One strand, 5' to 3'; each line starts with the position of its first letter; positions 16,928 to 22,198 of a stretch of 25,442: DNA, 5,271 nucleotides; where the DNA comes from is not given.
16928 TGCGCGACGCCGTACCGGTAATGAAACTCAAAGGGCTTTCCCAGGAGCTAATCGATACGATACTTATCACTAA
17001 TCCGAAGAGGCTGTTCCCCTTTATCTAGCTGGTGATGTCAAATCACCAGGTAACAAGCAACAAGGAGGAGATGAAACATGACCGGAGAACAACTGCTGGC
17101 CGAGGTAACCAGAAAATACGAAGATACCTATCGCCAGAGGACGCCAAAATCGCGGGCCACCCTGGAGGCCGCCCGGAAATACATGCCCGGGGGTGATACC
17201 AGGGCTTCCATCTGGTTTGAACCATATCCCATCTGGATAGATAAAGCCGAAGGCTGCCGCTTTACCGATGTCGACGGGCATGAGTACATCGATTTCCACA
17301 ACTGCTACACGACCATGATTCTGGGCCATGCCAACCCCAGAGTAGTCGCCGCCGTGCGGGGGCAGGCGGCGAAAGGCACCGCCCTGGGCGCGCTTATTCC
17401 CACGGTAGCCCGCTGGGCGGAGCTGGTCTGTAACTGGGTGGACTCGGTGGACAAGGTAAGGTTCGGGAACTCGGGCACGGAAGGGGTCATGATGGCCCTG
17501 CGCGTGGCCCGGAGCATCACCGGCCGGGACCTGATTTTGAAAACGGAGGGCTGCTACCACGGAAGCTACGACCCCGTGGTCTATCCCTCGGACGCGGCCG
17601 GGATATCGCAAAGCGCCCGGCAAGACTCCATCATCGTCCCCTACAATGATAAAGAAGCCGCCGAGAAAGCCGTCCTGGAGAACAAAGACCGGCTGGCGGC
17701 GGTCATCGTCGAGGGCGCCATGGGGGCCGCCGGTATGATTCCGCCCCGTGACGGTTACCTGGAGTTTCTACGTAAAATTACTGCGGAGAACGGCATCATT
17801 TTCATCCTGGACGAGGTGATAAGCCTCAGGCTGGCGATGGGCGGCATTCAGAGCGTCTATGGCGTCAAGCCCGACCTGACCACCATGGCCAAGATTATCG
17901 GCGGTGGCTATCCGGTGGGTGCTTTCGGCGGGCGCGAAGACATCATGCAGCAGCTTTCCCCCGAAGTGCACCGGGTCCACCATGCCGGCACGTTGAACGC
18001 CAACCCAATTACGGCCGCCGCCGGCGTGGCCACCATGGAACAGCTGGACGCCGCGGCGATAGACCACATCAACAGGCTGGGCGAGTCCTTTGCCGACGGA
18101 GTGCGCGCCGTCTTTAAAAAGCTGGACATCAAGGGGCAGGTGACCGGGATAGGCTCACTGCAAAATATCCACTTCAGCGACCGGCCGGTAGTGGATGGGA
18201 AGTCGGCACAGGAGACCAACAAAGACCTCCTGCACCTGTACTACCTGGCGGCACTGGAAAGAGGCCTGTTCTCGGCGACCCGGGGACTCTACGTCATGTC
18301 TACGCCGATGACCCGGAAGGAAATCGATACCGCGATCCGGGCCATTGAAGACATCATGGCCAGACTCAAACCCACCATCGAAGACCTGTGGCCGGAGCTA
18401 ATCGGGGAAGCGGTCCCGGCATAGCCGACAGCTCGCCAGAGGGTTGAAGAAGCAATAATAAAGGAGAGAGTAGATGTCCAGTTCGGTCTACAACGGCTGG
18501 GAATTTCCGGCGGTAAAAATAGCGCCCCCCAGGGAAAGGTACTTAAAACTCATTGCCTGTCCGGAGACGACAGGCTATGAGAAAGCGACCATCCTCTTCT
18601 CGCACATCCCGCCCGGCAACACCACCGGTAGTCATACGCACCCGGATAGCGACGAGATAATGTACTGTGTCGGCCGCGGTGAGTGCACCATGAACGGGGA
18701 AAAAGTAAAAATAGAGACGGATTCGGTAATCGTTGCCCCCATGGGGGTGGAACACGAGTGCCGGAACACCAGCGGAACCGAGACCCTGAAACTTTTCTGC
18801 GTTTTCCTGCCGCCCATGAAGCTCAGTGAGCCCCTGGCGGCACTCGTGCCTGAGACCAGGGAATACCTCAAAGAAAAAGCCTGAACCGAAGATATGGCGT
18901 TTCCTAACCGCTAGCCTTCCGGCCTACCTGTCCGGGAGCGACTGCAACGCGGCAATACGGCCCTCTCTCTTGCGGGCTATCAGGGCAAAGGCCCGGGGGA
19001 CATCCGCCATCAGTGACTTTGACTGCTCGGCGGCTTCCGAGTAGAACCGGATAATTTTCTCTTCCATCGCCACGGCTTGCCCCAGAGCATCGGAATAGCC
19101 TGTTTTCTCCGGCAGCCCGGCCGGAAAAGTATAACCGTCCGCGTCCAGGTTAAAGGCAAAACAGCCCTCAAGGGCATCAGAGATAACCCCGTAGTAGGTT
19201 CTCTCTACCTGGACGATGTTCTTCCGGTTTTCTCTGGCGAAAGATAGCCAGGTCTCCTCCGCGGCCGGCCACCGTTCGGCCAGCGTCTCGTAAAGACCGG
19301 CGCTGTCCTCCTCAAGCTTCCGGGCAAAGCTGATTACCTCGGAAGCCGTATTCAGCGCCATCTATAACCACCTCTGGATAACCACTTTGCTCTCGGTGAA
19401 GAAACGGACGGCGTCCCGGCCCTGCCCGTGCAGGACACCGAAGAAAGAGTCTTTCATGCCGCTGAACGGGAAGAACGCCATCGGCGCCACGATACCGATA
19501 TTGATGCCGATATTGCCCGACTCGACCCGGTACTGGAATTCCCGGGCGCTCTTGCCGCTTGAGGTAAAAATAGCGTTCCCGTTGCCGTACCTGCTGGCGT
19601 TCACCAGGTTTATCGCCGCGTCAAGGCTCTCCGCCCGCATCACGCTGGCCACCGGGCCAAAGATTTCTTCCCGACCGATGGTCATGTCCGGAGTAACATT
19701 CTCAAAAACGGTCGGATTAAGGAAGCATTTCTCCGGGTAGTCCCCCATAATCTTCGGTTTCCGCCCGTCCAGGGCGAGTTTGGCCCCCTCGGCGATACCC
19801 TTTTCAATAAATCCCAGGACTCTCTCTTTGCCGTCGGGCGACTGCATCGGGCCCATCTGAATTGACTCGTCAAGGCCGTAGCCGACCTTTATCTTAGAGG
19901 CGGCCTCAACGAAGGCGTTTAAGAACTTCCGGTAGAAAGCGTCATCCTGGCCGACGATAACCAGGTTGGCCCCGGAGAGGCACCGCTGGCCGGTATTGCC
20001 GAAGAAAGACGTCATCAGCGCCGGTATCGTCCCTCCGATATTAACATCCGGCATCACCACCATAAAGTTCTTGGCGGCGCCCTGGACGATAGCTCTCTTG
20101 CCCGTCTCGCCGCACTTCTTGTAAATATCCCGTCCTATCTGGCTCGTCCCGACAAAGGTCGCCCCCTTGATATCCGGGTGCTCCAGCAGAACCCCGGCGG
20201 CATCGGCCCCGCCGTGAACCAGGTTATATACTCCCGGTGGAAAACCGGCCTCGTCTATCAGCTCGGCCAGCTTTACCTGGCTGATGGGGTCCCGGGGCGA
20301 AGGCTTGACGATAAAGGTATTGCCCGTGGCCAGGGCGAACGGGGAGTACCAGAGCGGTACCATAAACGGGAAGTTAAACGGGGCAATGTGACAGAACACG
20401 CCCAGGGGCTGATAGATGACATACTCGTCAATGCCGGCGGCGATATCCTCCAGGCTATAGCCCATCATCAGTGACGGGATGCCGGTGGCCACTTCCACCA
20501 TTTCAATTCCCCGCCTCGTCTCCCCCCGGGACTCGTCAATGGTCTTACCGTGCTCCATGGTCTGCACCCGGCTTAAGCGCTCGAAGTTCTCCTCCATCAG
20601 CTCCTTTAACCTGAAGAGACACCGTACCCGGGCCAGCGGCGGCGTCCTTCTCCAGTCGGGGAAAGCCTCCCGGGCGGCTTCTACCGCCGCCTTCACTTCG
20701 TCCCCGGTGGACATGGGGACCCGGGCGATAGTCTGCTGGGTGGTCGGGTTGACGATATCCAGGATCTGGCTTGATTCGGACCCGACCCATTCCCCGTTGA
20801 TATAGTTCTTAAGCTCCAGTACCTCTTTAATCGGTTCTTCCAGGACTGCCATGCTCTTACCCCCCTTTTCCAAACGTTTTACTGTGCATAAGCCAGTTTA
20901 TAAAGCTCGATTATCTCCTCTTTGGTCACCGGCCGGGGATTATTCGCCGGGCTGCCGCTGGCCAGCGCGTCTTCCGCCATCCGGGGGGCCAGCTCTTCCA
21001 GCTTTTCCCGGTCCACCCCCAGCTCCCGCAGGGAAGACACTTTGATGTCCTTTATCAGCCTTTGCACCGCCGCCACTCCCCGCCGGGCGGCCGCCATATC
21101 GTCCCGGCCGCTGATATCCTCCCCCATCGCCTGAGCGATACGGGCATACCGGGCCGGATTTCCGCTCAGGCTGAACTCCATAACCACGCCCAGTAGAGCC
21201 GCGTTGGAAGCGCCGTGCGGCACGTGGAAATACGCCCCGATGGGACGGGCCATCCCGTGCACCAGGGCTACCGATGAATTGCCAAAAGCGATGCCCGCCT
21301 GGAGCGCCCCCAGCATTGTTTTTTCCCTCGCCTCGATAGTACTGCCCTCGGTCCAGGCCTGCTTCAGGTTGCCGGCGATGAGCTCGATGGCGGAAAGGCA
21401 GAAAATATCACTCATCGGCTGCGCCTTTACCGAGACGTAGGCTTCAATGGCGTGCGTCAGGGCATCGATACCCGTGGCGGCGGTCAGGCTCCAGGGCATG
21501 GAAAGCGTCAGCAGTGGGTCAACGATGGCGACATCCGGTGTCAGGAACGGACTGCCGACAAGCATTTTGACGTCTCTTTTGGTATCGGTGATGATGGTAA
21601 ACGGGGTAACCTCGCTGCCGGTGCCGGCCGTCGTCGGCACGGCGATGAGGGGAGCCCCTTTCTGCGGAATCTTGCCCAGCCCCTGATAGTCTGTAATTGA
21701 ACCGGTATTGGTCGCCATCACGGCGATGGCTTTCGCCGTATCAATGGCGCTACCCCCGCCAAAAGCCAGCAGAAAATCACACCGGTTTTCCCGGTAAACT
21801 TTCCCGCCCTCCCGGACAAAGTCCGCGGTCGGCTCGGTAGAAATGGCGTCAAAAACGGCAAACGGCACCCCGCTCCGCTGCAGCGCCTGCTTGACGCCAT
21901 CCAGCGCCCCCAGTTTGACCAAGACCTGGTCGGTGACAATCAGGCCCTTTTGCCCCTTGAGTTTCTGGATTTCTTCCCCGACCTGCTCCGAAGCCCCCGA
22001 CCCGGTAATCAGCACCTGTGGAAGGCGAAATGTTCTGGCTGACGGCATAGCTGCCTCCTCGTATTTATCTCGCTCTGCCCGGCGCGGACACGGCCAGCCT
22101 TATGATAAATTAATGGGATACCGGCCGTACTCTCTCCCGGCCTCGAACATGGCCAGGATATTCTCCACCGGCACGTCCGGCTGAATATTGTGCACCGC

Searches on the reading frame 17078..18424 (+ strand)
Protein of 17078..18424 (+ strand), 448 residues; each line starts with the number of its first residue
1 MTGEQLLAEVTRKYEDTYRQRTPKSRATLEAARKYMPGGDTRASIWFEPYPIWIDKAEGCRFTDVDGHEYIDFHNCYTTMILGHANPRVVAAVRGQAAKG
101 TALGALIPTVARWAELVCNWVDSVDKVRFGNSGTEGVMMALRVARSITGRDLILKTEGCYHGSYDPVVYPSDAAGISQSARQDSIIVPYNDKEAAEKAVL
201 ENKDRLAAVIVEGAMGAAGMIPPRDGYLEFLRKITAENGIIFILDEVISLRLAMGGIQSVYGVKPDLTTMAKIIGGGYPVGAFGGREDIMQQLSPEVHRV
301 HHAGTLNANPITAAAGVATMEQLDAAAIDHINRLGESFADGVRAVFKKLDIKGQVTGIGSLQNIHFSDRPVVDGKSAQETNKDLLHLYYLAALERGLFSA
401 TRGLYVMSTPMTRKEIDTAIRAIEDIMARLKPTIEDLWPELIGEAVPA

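Call 4: search_protein_families(library=pfam, proteins=[window:17078-18424:+])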
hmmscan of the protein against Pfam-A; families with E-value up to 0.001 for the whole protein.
window:17078-18424:+ (448 aa): 1 family
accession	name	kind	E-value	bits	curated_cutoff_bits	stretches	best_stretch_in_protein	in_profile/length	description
PF00202.27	Aminotran_3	-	7.6e-59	199.8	30.5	1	49-426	8-402/403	Aminotransferase class-III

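Call 5: search_protein_families(library=ncbifam, proteins=[window:17078-18424:+])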
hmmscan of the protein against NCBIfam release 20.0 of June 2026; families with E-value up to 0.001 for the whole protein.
window:17078-18424:+ (448 aa): 69 families (the best 25 are shown)
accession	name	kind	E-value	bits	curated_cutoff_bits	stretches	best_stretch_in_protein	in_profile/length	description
NF000818.0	PRK00062.1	subfamily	1.6e-110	369.8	398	1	22-430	3-427/429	glutamate-1-semialdehyde 2,1-aminomutase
TIGR00713.1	hemL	equivalog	2e-109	366.1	527.3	1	24-428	1-421/423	glutamate-1-semialdehyde 2,1-aminomutase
NF009055.0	PRK12389.1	equivalog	1.2e-89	300.9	637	1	50-431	35-429/431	glutamate-1-semialdehyde 2,1-aminomutase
NF041362.1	GntE_guanitoxin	equivalog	7e-84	281.8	525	1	21-413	4-419/426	guanitoxin biosynthesis PLP-dependent transaminase GntE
NF005453.0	PRK07046.1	subfamily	1.6e-64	218.2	425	1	7-430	12-451/453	transaminase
NF004856.0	PRK06209.1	equivalog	5.1e-57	193.3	486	1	21-436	7-422/450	glutamate-1-semialdehyde 2,1-aminomutase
NF001864.0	PRK00615.1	equivalog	3.8e-56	190.5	706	1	25-401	7-398/433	glutamate-1-semialdehyde aminotransferase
NF004426.0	PRK05769.1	equivalog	2.3e-49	168.4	552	2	203-427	219-437/441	acetyl ornithine aminotransferase family protein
NF005993.0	PRK08117.1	subfamily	4.5e-48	163.9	574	2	202-429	204-429/433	aspartate aminotransferase family protein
NF002874.0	PRK03244.1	equivalog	1.9e-47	161.9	457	1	51-368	26-343/399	acetylornithine transaminase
TIGR00707.1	argD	subfamily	1e-46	159.5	410.05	1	49-373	8-336/381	acetylornithine/succinylornithine family transaminase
NF004718.0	PRK06062.1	subfamily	3.4e-43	147.8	472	2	200-430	212-449/454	hypothetical protein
NF006368.0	PRK08593.1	equivalog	1.9e-42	145.4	570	2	168-431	173-433/448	aspartate aminotransferase family protein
NF006228.0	PRK08360.1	equivalog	1.3e-41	142.7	608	2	203-427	202-424/443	aspartate aminotransferase family protein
NF042418.1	LysJ_Th_th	equivalog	1e-39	136.6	700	1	51-345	19-315/386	[LysW]-aminoadipate semialdehyde transaminase LysJ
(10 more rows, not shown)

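Call 9: search_solved_structures(query=window:17078-18424:+, max_evalue=1e-30)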
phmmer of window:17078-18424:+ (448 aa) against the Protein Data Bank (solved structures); distinct sequences matched with E-value up to 1e-30: 36.
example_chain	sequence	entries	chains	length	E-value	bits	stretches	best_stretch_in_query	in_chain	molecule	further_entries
6k8h_A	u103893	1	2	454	3.8e-89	303.1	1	12-422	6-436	Aminotransferase class-III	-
3k28_A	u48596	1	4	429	9.4e-81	275.5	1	22-431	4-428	Glutamate-1-semialdehyde 2,1-aminomutase 2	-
3bs8_A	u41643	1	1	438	3.9e-77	263.5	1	22-430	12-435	Glutamate-1-semialdehyde 2,1-aminomutase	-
6iz9_A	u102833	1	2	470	5.6e-77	263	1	14-428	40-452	Beta-transaminase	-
2yku_A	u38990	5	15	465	6e-77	262.9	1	14-428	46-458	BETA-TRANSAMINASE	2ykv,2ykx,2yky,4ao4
5hdm_A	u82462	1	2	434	2.5e-76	260.9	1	23-429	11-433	Glutamate-1-semialdehyde 2,1-aminomutase 1, chloroplastic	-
3fq8_A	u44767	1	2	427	2.9e-74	254.1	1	22-429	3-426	Glutamate-1-semialdehyde 2,1-aminomutase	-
2hoy_A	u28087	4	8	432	5.2e-74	253.2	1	21-429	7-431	Glutamate-1-semialdehyde 2,1-aminomutase (GSAM) apo-form | Glutamate-1-semialdehyde 2,1-aminomutase (GSAM) pmp-form | Glutamate-1-semialdehyde 2,1-aminomutase (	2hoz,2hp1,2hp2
3fqa_A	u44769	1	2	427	5.4e-74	253.2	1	22-429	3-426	Glutamate-1-semialdehyde 2,1-aminomutase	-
3fq7_A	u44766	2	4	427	6.7e-74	252.9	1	22-429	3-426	Glutamate-1-semialdehyde 2,1-aminomutase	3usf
2gsa_A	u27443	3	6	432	9.7e-74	252.3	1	21-429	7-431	GLUTAMATE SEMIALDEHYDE AMINOTRANSFERASE | PROTEIN (GLUTAMATE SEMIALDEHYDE AMINOTRANSFERASE)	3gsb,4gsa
2epj_A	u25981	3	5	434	2.6e-72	247.6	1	23-430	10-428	Glutamate-1-semialdehyde 2,1-aminomutase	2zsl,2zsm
4ao9_A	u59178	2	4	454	2.6e-71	244.4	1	5-425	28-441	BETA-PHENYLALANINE AMINOTRANSFERASE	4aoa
5i92_A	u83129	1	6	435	3.7e-70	240.5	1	23-431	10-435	Glutamate-1-semialdehyde 2,1-aminomutase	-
3l44_A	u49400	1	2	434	2.4e-69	237.9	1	24-429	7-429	Glutamate-1-semialdehyde 2,1-aminomutase 1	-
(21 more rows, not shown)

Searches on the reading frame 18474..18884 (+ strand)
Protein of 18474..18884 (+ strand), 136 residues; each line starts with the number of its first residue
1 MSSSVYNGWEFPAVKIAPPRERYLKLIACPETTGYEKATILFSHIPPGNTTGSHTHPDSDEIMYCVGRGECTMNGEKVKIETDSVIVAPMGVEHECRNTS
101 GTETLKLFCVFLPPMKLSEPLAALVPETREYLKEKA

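Call 4: search_protein_families(library=pfam, proteins=[window:18474-18884:+])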
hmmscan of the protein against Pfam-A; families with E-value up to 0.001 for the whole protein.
window:18474-18884:+ (136 aa): 1 family
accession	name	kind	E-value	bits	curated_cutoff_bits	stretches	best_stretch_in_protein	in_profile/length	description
PF07883.17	Cupin_2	-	3.6e-13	49.5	27.2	1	43-111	3-70/70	Cupin domain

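Call 5: search_protein_families(library=ncbifam, proteins=[window:18474-18884:+])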
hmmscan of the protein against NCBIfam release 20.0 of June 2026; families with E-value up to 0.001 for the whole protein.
window:18474-18884:+ (136 aa): 0 families

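Call 10: search_solved_structures(query=window:18474-18884:+, max_evalue=0.01)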
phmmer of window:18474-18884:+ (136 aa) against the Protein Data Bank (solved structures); distinct sequences matched with E-value up to 0.01: 16.
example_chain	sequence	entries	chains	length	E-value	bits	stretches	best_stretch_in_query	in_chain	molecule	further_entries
1o4t_A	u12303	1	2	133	1.3e-05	28.4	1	43-107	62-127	putative oxalate decarboxylase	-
8hfb_A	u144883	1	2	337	0.00031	23.9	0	26-100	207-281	Quercetin 2,3-dioxygenase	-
3h7j_A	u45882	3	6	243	0.00037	23.6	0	38-107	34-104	Bacilysin biosynthesis protein bacB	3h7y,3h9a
2gu9_A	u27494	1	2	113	0.00057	23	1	45-116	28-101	tetracenomycin polyketide synthesis protein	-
3h50_A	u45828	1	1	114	0.00058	23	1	45-116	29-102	Tetracenomycin polyketide synthesis protein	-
6a55_A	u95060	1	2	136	0.00082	22.5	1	31-119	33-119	Novel protein with potential Cupin domain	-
3bu7_A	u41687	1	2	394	0.00095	22.3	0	46-105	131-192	Gentisate 1,2-dioxygenase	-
6a53_A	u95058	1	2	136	0.0012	22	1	31-118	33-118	Novel protein with potential Cupin domain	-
6a54_A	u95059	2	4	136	0.0014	21.8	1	31-118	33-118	Novel protein with potential Cupin domain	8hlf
5tfz_A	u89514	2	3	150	0.0016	21.6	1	31-116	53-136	dimethylsulfoniopropionate lyase DddK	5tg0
3lag_A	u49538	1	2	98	0.002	21.3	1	43-105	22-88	uncharacterized protein RPA4178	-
1y3t_A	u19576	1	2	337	0.0021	21.2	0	27-110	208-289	Hypothetical protein yxaG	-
2h0v_A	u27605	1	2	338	0.0022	21.2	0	27-110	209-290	Quercetin 2,3-dioxygenase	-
2oa2_A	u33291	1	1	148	0.0032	20.6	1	42-115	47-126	BH2720 protein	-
2vqa_A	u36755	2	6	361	0.0069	19.5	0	24-110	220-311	SLL1358 PROTEIN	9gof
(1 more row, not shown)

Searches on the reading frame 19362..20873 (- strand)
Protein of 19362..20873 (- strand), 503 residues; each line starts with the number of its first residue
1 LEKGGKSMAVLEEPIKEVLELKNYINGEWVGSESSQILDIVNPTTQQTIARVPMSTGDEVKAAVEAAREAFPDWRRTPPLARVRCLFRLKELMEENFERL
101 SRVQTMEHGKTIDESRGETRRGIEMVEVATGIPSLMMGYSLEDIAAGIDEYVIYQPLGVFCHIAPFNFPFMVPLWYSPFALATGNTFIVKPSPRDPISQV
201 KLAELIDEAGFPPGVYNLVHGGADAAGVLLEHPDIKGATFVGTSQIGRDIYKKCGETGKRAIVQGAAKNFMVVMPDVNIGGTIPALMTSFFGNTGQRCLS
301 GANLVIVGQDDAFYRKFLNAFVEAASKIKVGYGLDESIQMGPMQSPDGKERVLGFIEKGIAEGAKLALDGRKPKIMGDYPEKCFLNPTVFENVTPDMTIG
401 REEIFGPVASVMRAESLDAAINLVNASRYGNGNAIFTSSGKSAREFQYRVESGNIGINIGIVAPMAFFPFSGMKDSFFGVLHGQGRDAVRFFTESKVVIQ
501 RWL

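Call 4: search_protein_families(library=pfam, proteins=[window:19362-20873:-])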
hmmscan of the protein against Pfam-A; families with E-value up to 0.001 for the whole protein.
window:19362-20873:- (503 aa): 1 family
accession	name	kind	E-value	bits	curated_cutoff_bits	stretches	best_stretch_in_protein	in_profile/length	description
PF00171.27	Aldedh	-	2.6e-134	448.7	23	1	29-498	1-461/461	Aldehyde dehydrogenase family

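Call 5: search_protein_families(library=ncbifam, proteins=[window:19362-20873:-])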
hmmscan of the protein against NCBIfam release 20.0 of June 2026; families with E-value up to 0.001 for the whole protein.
window:19362-20873:- (503 aa): 41 families (the best 25 are shown)
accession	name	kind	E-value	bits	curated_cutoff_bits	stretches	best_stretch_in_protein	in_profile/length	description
TIGR01722.1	MMSDH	subfamily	1.2e-156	522.2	448.5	1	22-502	2-477/477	CoA-acylating methylmalonate-semialdehyde dehydrogenase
NF042993.1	AlphKGSA_gudD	equivalog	4e-100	335.8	770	1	21-499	4-479/481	alpha-ketoglutaric semialdehyde dehydrogenase GucD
NF052305.1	DioxValDhHalo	equivalog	1.4e-95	321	750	1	21-501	5-482/483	2,5-dioxovalerate dehydrogenase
TIGR01804.1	BADH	equivalog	5.4e-95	318.6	668.6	1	24-481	1-454/467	betaine-aldehyde dehydrogenase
TIGR02299.1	HpaE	equivalog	1.6e-89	300.8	638.35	1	22-498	2-474/488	5-carboxymethyl-2-hydroxymuconate semialdehyde dehydrogenase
NF009725.0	PRK13252.1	equivalog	8.2e-88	295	593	1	20-498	6-477/488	betaine-aldehyde dehydrogenase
NF045735.1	PaDhStyDPseudo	equivalog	5.9e-86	289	850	1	23-499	5-480/483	phenylacetaldehyde dehydrogenase StyD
TIGR01780.1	SSADH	subfamily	5.9e-80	269.3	646.35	1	40-480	1-434/448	succinate-semialdehyde dehydrogenase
TIGR03216.1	OH_muco_semi_DH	equivalog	1e-79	268.4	693.25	1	21-499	1-478/481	2-hydroxymuconic semialdehyde dehydrogenase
NF045736.1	PaDhStyDRhodo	equivalog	1.4e-79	267.9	800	1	23-498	5-475/479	phenylacetaldehyde dehydrogenase StyD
NF010000.0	PRK13473.1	subfamily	1.1e-77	261.8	615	1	21-479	3-453/475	aminobutyraldehyde dehydrogenase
NF002852.0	PRK03137.1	subfamily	1.7e-75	254.8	648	1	24-501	40-513/514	L-glutamate gamma-semialdehyde dehydrogenase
NF040648.1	lactal_redase_Meth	equivalog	1.2e-73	248.8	650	1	24-497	2-459/463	lactaldehyde dehydrogenase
NF006916.0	PRK09407.1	equivalog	2.3e-72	244.3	521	1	33-499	31-491/526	succinic semialdehyde dehydrogenase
NF007352.0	PRK09847.1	equivalog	1.8e-70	237.9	850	1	18-497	17-488/495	aldehyde dehydrogenase PuuC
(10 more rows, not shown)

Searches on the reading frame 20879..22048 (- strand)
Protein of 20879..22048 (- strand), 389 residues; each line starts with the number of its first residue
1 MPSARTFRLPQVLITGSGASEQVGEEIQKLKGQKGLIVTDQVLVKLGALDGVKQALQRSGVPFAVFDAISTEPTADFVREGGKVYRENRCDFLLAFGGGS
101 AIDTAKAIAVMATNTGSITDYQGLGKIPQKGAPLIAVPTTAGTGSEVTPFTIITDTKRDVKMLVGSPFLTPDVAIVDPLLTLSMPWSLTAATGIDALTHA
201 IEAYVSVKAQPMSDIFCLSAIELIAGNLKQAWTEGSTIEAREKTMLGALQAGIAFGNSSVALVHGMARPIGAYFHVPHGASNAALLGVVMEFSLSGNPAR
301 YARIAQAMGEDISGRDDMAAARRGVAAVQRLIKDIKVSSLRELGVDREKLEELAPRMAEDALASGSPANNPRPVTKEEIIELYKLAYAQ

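Call 4: search_protein_families(library=pfam, proteins=[window:20879-22048:-])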
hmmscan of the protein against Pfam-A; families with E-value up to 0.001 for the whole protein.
window:20879-22048:- (389 aa): 3 families
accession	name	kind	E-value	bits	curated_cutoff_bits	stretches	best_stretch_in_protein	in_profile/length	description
PF25137.1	ADH_Fe_C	-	1.5e-55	188.3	27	1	189-387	1-194/194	Fe-containing alcohol dehydrogenase family, C-terminal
PF00465.25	Fe-ADH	-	1.6e-53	181.2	31.3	1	10-178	1-168/168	Iron-containing alcohol dehydrogenase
PF13685.12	Fe-ADH_2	-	1.5e-12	48.2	28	1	16-110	3-95/149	Iron-containing alcohol dehydrogenase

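Call 5: search_protein_families(library=ncbifam, proteins=[window:20879-22048:-])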
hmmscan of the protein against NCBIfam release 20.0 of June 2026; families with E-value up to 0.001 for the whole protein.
window:20879-22048:- (389 aa): 17 families
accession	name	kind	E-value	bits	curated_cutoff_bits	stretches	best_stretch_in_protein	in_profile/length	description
NF053866.1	CholDhdGbsBBac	equivalog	7e-112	373.9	550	1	3-387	8-391/392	choline dehydrogenase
NF041833.1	Fe_ADH_ErcA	equivalog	1.1e-109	367.1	550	1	6-386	5-381/382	alcohol dehydrogenase-like regulatory protein ErcA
TIGR02638.1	lactal_redase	equivalog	9.5e-107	357.1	523.15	1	7-383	4-379/379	lactaldehyde reductase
NF007911.0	PRK10624.1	equivalog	6.6e-97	324.8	537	1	11-387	9-382/382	lactaldehyde reductase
NF007363.0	PRK09860.1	equivalog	1.4e-90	304.2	581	1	4-386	3-382/383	L-threonine dehydrogenase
NF050025.1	SulfAcetaldRedSarD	equivalog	1.5e-87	294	700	1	13-385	11-383/385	sulfoacetaldehyde reductase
NF010378.0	PRK13805.1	equivalog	2.8e-80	270.3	951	1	7-388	459-865/872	bifunctional acetaldehyde-CoA/alcohol dehydrogenase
NF058672.1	4HyButDHCUPNE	equivalog_domain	3.5e-75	253.5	500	1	16-383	13-374/378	4-hydroxybutyrate dehydrogenase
NF011998.0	PRK15454.1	equivalog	1.5e-70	238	556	1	5-385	22-393/395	ethanolamine utilization ethanol dehydrogenase EutG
TIGR03405.1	Phn_Fe-ADH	equivalog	8.1e-55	186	423.7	1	26-355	17-341/355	iron-containing alcohol dehydrogenase PsrA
TIGR04266.1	NDMA_methanol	equivalog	8.4e-50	169.8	625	1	10-337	17-347/420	NDMA-dependent methanol dehydrogenase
NF011717.0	PRK15138.1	equivalog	6.5e-23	81.4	645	1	11-358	10-361/387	alcohol dehydrogenase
NF041822.1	daptide_DH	equivalog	1.4e-18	66.9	300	1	37-229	5-201/363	daptide-type RiPP biosynthesis dehydogenase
NF006941.0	PRK09423.1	subfamily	7.1e-15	54.7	336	1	4-112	2-107/367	glycerol dehydrogenase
NF002022.0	PRK00843.1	equivalog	8.6e-10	38.1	413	1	4-111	5-109/350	NAD(P)-dependent glycerol-1-phosphate dehydrogenase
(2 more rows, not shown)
